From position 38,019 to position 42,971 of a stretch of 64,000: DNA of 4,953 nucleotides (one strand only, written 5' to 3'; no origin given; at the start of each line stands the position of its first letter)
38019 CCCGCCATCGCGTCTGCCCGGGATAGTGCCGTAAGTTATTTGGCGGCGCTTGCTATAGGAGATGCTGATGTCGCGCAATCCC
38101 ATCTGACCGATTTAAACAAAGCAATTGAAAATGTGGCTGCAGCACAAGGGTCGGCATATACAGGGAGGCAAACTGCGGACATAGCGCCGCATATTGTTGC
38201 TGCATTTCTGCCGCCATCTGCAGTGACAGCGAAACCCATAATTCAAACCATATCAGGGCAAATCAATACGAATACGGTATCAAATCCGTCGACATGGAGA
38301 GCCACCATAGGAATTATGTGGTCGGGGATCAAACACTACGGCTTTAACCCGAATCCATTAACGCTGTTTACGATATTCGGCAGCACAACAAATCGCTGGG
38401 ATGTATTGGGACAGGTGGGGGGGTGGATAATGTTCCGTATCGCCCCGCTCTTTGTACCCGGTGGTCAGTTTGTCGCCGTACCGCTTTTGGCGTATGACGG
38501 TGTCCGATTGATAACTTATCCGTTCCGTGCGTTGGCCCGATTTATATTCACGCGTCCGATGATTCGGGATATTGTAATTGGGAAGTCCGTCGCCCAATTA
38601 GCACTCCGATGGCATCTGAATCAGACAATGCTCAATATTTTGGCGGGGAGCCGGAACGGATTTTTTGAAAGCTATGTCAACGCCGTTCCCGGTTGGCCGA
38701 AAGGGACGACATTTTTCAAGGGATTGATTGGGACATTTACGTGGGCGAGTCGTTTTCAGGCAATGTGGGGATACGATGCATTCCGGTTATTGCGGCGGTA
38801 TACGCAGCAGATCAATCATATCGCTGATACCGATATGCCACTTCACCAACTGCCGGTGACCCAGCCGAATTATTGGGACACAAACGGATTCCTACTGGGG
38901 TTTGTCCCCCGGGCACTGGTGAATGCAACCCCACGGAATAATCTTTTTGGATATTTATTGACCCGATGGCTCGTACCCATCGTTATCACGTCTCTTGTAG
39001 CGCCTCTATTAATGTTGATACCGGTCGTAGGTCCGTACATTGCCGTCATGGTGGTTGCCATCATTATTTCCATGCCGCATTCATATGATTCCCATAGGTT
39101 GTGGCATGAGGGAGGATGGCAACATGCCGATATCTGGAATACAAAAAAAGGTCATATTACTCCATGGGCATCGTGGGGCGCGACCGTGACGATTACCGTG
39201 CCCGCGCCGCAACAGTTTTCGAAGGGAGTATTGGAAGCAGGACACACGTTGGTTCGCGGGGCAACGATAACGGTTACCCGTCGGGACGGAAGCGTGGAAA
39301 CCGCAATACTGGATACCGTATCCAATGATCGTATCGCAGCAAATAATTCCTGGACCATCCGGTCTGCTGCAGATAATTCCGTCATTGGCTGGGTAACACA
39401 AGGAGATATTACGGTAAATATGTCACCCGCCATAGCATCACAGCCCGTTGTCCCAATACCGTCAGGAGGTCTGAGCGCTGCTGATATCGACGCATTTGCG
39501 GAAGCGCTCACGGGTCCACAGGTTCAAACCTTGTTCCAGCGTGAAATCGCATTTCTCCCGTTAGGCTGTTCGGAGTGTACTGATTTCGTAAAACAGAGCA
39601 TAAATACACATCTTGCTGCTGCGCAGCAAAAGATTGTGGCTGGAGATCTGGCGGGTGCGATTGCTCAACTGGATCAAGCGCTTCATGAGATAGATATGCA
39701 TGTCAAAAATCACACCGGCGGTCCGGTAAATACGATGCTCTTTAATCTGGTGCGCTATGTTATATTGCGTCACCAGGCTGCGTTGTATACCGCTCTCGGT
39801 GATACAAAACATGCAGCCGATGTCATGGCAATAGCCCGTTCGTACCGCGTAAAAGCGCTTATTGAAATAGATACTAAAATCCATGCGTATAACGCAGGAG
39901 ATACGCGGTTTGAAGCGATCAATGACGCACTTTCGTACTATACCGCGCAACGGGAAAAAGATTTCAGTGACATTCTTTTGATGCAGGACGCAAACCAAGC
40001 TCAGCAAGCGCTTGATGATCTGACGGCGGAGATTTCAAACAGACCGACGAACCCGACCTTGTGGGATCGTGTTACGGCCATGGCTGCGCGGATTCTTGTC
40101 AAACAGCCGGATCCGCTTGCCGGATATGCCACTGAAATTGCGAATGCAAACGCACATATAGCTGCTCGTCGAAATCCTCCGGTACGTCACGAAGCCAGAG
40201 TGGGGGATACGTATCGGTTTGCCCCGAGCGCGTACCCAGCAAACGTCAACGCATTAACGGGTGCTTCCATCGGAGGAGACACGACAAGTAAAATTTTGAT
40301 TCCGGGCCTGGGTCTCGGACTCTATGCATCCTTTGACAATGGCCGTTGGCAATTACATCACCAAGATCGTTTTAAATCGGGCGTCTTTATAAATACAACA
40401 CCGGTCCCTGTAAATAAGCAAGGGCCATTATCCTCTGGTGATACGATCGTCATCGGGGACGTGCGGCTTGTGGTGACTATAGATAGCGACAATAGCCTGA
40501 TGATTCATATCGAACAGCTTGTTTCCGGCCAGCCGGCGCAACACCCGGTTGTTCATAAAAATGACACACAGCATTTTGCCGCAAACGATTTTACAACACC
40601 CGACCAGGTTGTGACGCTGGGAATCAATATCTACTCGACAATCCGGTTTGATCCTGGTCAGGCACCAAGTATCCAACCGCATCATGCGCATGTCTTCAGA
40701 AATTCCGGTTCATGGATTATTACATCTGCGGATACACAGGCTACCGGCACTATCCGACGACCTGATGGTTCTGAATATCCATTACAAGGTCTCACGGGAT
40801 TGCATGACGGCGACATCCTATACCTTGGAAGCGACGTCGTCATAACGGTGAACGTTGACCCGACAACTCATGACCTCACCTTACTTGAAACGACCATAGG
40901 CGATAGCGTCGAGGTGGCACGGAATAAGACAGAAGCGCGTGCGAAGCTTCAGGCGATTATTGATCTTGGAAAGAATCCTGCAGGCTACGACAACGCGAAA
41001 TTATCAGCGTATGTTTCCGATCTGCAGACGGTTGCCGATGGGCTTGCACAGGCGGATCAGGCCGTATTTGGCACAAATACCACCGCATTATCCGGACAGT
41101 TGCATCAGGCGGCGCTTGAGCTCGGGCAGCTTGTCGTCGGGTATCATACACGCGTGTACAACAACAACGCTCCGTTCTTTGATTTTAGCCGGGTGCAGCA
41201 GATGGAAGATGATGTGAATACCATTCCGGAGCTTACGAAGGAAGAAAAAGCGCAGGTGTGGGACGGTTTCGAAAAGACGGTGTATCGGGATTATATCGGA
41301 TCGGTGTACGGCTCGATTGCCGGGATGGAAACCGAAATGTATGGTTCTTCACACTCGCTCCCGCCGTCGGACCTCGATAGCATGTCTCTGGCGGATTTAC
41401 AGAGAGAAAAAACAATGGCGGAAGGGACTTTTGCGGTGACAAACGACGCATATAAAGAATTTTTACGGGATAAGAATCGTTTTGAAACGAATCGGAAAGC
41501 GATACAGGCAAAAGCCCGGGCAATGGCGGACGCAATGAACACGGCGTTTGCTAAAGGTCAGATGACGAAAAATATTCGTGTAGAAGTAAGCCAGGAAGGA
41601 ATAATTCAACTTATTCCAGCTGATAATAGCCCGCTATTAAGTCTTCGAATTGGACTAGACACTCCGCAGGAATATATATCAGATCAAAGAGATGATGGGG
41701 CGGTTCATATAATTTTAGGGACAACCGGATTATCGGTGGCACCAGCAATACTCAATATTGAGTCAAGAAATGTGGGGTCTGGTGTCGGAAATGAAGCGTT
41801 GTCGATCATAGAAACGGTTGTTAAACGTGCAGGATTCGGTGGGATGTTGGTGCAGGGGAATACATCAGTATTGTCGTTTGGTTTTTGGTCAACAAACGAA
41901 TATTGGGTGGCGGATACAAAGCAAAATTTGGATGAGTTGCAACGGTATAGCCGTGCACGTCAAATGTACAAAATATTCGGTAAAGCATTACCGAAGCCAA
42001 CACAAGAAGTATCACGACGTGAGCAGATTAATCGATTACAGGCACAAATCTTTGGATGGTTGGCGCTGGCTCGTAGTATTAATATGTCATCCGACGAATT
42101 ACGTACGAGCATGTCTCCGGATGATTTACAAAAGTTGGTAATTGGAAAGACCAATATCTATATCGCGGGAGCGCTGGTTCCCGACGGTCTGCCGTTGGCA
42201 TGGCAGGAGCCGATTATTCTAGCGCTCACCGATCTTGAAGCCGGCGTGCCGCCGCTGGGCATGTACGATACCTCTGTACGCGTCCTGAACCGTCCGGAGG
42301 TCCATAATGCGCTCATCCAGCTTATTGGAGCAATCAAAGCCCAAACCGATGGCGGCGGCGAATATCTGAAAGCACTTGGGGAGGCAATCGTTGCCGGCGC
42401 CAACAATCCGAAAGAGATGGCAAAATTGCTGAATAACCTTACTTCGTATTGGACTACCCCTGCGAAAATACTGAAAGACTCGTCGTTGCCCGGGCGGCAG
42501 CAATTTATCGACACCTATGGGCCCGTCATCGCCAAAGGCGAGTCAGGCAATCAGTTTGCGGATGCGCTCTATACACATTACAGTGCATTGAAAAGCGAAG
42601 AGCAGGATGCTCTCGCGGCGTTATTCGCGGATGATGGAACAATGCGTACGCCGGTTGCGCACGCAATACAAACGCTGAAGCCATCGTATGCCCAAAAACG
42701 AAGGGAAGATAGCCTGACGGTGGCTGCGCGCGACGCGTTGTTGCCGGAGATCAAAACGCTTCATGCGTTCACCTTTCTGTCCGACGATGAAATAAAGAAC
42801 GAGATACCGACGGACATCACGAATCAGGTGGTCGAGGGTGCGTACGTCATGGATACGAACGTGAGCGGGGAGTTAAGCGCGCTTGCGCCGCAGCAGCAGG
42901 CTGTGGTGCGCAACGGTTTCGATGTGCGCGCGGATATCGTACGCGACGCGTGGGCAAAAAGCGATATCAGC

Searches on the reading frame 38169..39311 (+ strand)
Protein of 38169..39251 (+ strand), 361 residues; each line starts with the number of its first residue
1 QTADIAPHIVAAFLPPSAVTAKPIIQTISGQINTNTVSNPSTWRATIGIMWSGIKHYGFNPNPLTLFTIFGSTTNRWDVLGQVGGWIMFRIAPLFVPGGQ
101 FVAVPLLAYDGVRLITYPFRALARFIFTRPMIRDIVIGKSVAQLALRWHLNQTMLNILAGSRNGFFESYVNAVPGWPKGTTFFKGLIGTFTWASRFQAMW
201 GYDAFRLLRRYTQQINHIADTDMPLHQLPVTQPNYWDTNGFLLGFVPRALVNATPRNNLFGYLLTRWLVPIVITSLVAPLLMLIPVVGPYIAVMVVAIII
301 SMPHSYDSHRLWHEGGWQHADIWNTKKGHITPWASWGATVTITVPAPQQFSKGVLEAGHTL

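Call 14: find_related_loci(query=window:38169-39251:+, collection=genome_contigs, flank=10000)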
Query window:38169-39251:+ (361 aa) in genome_contigs; peptide patterns used: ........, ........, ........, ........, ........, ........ (x = any residue, [..] = any of these).
9 stretches matched a pattern, but none encodes a relative of the query by tblastn (E <= 1e-3).

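Call 16: find_related_loci(query=window:38169-39251:+, collection=metagenome_contigs, flank=10000)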
Query window:38169-39251:+ (361 aa) in metagenome_contigs; peptide patterns used: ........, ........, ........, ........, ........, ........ (x = any residue, [..] = any of these).
23 stretches matched a pattern, but none encodes a relative of the query by tblastn (E <= 1e-3).

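Call 27: find_homologous_proteins(query=A1, max_evalue=0.001)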
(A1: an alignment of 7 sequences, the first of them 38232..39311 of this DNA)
Query A1 (7 sequences) (360 aa, profile of the alignment): 1 proteins with E <= 0.001 among 7400 candidates.
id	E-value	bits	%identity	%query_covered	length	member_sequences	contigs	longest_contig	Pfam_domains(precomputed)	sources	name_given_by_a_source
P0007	1.3e-60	223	27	64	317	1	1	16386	-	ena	-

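Call 50: predict_structure(alignment_id=A3)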
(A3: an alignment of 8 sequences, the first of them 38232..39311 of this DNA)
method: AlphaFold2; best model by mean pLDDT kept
length: 360 residues; sequences in the alignment: 8
mean_pLDDT: 45.6   pTM: 0.34
mean pLDDT of the five models: 45.6, 43.6, 41.0, 40.7, 40.4
residues with pLDDT >= 90: 0; 70-90: 1; 50-70: 110; < 50: 249
segments of 3 or more residues with pLDDT < 50: 1-52, 67-102, 131-133, 135-184, 198-201, 210-216, 218-225, 266-269, 276-281, 283-285, 287-299, 301-354
pLDDT, mean of each block of 10 residues (from residue 1): 29 36 39 41 40 53 51 38 41 42 51 52 52 47 38 38 43 41 50 50 49 43 49 56 62 63 56 50 48 45 38 33 41 40 45 46
secondary structure, 60 per line:
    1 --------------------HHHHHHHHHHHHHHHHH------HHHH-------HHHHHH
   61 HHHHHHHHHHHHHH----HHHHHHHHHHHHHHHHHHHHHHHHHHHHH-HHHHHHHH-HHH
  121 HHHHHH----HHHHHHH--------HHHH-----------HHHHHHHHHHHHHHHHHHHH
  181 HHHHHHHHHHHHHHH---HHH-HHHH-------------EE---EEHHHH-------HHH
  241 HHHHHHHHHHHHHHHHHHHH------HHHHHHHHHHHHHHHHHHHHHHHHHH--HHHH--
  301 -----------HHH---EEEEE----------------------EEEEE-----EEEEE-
elements in order: H21-37 H44-47 H55-74 H79-107 H109-116 H118-126 H131-137 H146-149 H161-195 H203-206 H227-230 H238-260 H267-292 H295-298 E318-322 E345-349 E355-359

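Call 86: search_protein_families(library=ncbifam, proteins=[window:38232-39311:+], max_evalue=1)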
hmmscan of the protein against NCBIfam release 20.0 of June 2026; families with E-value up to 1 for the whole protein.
window:38232-39311:+ (360 aa): 1 family
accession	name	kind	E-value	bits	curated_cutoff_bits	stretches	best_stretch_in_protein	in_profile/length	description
NF040918.1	LPFR_fam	subfamily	0.015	15.1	40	1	93-103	18-28/35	LPFR motif small protein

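Call 94: search_solved_structures(query=A3, max_evalue=10)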
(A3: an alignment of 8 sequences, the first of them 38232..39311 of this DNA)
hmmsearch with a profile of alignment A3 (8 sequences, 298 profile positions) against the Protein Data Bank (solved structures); distinct sequences matched with E-value up to 10: 0.

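Call 95: search_protein_families(library=pfam, alignment_id=A3, max_evalue=1)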
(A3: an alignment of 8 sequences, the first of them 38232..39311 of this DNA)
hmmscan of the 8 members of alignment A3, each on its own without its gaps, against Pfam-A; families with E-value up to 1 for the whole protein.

A. member 1, window:38232-39311:+ (360 aa): 1 family
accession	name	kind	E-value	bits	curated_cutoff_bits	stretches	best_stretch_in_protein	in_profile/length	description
PF14012.11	DUF4229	-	0.056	13.9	27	1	241-285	3-47/68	Protein of unknown function (DUF4229)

B. families by the number of members that match (of 8 scanned): 3 families
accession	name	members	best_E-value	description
PF14012.11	DUF4229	1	0.056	Protein of unknown function (DUF4229)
PF18374.6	Enolase_like_N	1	0.07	Enolase N-terminal domain-like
PF16350.10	FAO_M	1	0.22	FAD dependent oxidoreductase central domain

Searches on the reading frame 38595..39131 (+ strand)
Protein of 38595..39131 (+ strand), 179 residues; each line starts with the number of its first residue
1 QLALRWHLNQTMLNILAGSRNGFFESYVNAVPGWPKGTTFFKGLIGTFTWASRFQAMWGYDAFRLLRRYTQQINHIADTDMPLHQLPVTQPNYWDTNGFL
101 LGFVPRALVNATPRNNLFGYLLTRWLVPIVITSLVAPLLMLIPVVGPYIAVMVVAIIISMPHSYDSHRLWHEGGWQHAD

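Call 71: find_related_loci(query=A6, collection=metagenome_contigs, flank=10000)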
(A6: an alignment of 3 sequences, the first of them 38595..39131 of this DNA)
Query A6 (179 aa) in metagenome_contigs; peptide patterns used: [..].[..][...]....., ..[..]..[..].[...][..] (x = any residue, [..] = any of these).
73 stretches matched a pattern; 1 encode a relative of the query (tblastn E <= 1e-3); 1 distinct loci.
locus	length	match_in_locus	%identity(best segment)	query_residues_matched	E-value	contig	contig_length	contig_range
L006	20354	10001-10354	37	11-124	1e-18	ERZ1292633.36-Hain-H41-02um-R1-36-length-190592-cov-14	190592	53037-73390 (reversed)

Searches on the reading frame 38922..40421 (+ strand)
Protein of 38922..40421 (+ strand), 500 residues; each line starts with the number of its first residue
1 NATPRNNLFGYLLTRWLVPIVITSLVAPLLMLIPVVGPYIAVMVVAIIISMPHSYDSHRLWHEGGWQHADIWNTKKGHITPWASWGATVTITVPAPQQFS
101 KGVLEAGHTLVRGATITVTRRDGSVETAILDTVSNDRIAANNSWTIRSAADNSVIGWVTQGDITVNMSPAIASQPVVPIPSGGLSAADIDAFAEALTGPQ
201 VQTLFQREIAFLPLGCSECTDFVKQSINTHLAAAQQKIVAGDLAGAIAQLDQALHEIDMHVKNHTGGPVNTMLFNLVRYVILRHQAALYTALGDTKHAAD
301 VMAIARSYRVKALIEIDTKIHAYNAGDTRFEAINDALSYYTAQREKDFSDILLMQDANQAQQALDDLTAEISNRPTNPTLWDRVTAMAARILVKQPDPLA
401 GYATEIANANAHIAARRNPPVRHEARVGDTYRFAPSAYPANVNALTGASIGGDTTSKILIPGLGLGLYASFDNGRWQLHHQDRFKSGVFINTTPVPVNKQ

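Call 77: search_protein_families(library=pfam, proteins=[window:38922-40421:+], max_evalue=0.1)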
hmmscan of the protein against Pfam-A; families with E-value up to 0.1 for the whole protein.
window:38922-40421:+ (500 aa): 1 family
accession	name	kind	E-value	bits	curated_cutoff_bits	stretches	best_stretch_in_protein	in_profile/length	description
PF14012.11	DUF4229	-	0.095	13.2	27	0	11-55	3-47/68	Protein of unknown function (DUF4229)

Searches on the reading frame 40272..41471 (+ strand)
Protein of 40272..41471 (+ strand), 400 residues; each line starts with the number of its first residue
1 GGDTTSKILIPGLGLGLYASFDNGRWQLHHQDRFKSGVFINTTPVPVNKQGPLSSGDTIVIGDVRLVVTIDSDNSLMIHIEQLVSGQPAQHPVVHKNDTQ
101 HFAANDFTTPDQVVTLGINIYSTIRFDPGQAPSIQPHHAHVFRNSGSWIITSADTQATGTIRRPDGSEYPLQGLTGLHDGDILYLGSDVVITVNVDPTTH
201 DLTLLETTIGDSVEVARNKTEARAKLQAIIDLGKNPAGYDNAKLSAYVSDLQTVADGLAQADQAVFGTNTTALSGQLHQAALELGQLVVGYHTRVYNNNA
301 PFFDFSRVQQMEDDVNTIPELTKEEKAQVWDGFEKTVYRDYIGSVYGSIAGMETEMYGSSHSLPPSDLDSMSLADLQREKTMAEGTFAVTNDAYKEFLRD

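Call 44: search_protein_families(library=pfam, proteins=[window:40272-41471:+], max_evalue=1)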
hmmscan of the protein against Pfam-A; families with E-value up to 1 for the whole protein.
window:40272-41471:+ (400 aa): 2 families
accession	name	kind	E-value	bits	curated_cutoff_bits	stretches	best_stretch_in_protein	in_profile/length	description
PF00498.31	FHA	-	1.3e-05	26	20.7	2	24-62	30-67/67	FHA domain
PF02814.20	UreE_N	-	0.19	11.7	26.9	1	173-191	45-62/62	UreE urease accessory protein, N-terminal domain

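Call 86: search_protein_families(library=ncbifam, proteins=[window:40272-41471:+], max_evalue=1)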
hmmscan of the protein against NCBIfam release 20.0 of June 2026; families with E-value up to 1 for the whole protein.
window:40272-41471:+ (400 aa): 1 family
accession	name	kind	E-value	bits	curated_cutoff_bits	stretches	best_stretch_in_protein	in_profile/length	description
TIGR03354.1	VI_FHA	hypoth_equivalog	2.6e-06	27.5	120.25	1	21-86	54-124/420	type VI secretion system-associated FHA domain protein TagH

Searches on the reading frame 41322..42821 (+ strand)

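Call 77: search_protein_families(library=pfam, proteins=[window:41322-42821:+], max_evalue=0.1)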
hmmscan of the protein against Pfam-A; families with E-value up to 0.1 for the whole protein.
window:41322-42821:+ (500 aa): 2 families
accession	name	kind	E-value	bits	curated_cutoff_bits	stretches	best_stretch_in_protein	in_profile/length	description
PF01326.24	PPDK_N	-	0.02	14.6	27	0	22-90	10-86/328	Pyruvate phosphate dikinase, AMP/ATP-binding domain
PF22737.1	NNH6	-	0.023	15.3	27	1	411-466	7-60/114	NACHT N-terminal Helical domain 6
